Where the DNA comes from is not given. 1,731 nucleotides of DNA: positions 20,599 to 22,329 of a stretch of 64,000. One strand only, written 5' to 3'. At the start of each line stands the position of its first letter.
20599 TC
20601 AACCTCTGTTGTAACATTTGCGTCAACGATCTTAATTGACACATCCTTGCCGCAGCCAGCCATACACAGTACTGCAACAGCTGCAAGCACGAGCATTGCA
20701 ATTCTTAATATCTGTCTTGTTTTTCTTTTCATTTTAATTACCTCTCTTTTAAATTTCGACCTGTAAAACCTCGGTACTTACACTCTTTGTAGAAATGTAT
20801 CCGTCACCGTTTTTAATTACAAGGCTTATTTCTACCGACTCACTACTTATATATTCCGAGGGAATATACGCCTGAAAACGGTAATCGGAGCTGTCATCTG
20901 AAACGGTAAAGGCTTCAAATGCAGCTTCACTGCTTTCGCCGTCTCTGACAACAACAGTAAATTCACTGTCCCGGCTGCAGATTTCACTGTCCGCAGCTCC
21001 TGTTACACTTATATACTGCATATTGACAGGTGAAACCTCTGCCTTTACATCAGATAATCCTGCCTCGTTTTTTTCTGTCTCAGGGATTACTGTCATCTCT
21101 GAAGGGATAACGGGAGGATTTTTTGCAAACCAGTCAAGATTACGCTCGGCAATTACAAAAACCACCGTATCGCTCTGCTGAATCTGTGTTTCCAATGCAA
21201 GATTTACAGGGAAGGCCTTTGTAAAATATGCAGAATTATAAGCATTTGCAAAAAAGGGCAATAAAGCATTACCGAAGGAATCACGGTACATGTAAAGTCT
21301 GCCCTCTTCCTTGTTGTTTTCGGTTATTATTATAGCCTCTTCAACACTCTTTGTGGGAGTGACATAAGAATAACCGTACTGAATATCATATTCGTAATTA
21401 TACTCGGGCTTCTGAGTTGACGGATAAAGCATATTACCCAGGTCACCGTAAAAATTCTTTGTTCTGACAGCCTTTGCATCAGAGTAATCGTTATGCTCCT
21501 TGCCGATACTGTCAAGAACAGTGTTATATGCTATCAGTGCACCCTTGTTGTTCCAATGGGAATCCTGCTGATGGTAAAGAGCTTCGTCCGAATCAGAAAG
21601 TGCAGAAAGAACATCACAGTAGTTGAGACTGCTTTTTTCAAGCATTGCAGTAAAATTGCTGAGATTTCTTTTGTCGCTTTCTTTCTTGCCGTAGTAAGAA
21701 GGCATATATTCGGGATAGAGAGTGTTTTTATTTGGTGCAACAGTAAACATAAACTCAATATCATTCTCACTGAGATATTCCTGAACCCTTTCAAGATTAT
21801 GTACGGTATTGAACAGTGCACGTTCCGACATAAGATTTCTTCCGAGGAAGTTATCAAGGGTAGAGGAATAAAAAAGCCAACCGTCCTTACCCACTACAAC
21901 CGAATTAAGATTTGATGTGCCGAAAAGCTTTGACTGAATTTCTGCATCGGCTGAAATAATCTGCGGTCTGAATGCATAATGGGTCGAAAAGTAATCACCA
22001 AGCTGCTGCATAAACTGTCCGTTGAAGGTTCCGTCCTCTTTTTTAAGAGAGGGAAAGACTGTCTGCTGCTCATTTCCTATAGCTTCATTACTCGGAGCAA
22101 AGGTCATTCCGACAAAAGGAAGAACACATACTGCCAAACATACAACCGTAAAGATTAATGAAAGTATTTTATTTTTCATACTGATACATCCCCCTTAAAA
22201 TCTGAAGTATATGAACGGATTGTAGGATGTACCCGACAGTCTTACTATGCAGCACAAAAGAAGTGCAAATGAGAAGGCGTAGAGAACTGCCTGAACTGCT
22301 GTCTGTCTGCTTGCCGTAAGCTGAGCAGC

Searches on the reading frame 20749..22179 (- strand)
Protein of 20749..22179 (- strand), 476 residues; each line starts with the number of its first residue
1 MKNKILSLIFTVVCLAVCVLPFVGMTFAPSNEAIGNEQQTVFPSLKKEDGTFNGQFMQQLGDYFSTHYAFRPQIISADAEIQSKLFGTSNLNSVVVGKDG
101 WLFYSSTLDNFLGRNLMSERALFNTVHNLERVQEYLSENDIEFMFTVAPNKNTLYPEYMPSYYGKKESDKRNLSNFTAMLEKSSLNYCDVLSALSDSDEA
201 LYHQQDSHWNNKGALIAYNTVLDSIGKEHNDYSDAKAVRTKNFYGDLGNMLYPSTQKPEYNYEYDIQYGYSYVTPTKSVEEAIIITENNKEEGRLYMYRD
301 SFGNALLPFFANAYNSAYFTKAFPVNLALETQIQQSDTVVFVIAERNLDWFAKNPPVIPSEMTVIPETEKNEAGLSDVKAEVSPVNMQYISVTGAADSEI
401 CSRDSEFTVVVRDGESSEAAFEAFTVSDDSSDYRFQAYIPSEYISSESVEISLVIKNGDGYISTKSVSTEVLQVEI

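Call 13: search_protein_families(library=pfam, proteins=[window:20749-22179:-])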
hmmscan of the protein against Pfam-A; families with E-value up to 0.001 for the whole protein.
window:20749-22179:- (476 aa): 2 families
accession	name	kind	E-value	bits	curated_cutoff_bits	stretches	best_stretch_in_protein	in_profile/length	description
PF16822.11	ALGX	-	3.6e-22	79.7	26.5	1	94-269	1-180/268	SGNH hydrolase-like domain, acetyltransferase AlgX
PF14286.12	DHHW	-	3e-07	30.5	25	0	191-270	224-301/385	DHHW protein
